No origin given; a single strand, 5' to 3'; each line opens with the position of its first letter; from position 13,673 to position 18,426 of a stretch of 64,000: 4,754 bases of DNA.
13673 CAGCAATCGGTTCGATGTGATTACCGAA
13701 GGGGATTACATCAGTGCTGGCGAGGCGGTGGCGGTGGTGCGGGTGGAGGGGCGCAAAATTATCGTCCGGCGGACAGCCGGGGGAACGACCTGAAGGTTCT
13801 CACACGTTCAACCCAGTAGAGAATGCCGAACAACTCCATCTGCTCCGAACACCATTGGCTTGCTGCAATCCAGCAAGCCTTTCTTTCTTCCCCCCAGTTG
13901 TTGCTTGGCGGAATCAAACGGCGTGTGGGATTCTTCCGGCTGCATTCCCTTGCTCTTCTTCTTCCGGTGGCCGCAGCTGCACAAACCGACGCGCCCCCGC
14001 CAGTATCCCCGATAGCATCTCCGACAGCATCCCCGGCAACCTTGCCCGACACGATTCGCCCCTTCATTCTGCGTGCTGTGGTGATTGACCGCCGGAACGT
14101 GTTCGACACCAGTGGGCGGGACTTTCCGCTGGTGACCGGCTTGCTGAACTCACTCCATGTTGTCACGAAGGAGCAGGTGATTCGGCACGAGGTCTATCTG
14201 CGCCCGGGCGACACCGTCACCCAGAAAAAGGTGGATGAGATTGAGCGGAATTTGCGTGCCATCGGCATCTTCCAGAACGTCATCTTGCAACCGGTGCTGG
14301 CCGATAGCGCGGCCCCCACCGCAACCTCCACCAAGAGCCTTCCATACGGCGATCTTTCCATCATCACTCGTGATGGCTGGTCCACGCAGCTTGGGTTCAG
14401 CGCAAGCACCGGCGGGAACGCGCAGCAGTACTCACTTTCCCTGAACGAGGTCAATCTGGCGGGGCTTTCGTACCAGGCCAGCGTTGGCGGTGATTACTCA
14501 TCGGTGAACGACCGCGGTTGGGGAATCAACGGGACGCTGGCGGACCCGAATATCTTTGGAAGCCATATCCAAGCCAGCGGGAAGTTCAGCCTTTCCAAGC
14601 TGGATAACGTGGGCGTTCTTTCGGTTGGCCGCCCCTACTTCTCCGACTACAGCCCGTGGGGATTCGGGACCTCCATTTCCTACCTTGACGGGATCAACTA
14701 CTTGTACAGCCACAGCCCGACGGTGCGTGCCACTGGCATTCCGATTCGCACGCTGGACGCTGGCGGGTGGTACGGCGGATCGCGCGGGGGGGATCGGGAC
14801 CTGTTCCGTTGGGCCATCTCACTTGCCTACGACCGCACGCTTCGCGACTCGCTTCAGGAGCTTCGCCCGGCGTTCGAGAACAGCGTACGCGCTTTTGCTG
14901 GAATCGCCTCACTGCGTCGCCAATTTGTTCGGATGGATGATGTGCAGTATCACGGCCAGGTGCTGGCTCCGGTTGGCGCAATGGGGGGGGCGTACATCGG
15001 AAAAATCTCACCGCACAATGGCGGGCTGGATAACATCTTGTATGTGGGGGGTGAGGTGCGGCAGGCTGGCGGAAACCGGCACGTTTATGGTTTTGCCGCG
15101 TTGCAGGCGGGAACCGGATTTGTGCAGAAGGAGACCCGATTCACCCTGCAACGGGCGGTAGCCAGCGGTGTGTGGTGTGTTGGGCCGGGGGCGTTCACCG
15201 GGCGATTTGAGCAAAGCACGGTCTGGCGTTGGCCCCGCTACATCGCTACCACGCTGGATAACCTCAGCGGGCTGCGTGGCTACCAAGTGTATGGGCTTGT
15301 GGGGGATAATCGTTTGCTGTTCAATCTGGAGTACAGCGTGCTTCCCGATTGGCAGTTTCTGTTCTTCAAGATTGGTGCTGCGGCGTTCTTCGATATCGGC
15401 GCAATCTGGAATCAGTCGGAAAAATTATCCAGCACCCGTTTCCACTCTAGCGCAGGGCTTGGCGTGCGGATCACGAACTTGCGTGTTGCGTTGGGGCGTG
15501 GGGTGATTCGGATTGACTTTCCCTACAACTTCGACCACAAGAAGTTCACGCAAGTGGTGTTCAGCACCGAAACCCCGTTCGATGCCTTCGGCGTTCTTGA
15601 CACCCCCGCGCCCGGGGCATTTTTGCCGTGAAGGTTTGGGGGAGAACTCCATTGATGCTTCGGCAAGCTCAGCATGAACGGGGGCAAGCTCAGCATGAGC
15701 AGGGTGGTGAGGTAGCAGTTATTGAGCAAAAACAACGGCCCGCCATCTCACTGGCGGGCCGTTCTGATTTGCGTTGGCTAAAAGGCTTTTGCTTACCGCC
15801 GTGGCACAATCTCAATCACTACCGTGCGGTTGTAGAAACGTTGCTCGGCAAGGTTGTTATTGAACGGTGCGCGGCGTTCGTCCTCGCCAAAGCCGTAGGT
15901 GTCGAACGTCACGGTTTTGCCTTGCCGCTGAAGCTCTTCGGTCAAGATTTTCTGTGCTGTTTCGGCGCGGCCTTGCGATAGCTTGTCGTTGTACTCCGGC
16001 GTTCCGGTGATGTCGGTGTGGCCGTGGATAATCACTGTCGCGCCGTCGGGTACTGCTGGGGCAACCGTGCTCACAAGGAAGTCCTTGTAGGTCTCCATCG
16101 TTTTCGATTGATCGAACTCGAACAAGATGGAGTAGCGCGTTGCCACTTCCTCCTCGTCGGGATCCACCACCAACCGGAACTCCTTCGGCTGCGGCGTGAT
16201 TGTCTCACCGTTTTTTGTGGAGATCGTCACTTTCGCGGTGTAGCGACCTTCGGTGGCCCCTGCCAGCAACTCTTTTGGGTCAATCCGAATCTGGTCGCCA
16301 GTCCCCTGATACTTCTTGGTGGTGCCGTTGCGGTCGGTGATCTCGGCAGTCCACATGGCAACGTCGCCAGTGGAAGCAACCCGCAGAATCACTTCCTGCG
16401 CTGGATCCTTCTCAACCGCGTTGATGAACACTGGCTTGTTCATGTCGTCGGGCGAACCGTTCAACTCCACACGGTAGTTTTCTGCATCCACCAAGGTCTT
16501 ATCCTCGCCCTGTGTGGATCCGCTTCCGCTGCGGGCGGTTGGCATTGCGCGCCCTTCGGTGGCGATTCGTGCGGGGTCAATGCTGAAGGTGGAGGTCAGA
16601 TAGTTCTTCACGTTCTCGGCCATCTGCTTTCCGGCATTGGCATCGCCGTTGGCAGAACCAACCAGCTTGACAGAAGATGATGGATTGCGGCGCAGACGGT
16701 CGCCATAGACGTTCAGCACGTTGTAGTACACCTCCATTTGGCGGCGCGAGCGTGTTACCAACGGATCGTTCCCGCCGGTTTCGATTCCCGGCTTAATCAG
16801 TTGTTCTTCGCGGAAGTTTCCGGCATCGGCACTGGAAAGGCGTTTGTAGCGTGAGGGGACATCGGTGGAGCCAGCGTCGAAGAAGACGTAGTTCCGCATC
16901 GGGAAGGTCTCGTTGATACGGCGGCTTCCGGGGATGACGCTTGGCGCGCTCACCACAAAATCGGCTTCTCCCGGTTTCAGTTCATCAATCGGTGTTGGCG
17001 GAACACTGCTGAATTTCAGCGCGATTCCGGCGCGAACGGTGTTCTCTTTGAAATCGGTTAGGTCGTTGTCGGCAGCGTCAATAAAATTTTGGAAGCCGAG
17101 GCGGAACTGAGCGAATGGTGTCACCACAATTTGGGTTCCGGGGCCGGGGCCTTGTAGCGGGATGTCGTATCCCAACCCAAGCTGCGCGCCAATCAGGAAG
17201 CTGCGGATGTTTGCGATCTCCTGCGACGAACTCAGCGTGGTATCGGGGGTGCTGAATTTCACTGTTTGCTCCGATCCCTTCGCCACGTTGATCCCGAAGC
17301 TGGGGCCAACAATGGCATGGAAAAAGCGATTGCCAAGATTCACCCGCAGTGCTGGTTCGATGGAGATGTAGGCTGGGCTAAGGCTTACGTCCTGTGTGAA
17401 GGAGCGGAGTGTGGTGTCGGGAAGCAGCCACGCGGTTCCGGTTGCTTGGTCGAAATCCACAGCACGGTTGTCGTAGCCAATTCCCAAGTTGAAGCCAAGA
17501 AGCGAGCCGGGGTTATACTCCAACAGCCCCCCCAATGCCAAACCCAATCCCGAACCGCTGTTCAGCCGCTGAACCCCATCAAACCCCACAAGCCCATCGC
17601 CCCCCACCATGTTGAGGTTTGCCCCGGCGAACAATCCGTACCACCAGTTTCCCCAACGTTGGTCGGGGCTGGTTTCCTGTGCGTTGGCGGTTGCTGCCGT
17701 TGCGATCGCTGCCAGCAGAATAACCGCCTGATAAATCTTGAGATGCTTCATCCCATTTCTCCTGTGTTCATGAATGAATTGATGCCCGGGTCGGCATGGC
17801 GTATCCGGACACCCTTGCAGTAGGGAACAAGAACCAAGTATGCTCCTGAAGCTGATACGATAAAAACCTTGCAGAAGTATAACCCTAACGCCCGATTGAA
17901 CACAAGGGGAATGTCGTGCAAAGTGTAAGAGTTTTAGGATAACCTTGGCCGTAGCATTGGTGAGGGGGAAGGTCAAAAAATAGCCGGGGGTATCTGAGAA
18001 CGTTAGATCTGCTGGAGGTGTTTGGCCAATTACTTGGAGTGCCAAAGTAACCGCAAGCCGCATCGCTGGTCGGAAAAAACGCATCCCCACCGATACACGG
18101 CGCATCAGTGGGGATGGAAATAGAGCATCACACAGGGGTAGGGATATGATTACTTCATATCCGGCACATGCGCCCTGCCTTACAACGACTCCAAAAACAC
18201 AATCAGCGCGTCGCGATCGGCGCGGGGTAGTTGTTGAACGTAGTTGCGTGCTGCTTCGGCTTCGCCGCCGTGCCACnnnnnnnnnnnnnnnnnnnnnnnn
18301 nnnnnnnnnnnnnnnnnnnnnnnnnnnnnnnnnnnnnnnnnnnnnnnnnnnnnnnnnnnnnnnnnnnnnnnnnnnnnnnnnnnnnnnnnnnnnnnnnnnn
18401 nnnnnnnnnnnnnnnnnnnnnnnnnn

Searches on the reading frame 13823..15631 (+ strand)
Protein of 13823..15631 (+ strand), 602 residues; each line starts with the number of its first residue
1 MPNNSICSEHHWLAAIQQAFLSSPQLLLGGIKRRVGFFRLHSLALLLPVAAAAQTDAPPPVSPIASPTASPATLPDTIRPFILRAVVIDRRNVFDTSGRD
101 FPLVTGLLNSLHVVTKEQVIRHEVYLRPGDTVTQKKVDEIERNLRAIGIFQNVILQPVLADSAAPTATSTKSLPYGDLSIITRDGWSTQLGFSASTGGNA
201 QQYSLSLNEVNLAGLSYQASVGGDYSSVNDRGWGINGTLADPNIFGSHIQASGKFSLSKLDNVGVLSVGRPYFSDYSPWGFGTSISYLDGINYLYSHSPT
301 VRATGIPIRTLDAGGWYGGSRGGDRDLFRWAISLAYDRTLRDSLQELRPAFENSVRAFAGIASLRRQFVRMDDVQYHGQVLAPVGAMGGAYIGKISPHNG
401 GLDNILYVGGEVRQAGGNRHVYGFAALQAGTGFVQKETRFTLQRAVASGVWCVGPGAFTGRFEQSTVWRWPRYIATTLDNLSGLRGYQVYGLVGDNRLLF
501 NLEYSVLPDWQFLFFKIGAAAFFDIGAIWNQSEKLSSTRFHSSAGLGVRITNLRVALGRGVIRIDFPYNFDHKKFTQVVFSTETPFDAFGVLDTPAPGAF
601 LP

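Call 3: search_protein_families(library=pfam, proteins=[window:13823-15631:+], max_evalue=0.01)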
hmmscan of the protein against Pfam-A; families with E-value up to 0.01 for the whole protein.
window:13823-15631:+ (602 aa): 2 families
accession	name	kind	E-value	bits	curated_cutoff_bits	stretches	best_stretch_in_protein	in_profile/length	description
PF01103.29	Omp85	-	4.3e-05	23.6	24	1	416-574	202-310/325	Omp85 superfamily domain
PF07244.20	POTRA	-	0.00055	21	21.3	1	114-155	13-61/79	Surface antigen variable number repeat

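Call 5: search_protein_families(library=ncbifam, proteins=[window:13823-15631:+], max_evalue=0.01)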
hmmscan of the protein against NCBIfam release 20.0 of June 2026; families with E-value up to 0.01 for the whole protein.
window:13823-15631:+ (602 aa): 4 families
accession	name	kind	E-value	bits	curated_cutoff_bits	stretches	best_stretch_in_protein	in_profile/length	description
TIGR03303.1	OM_YaeT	equivalog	2.4e-08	32.9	297.15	1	114-226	334-437/741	outer membrane protein assembly factor BamA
NF047779.1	Omp85_fam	subfamily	2.6e-08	33.8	200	1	482-551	323-395/423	Omp85 family outer membrane protein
NF052279.1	lipo_TamL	exception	1.1e-05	24.1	400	0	493-566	638-703/747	translocation and assembly module lipoprotein TamL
NF047950.2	ATportTamA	equivalog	0.00057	18.6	625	0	519-575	508-556/569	autotransporter assembly complex protein TamA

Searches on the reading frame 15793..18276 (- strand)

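Call 3: search_protein_families(library=pfam, proteins=[window:15793-18276:-], max_evalue=0.01)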
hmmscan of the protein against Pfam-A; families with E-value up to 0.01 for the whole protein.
window:15793-18276:- (827 aa): 2 families
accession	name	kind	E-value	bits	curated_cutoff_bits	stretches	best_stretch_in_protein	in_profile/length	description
PF00691.25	OmpA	-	4e-12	46.8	27.2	1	719-802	2-83/98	OmpA family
PF13568.12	OMP_b-brl_2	-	2.9e-10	40.9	27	1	199-398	2-173/175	Outer membrane protein beta-barrel domain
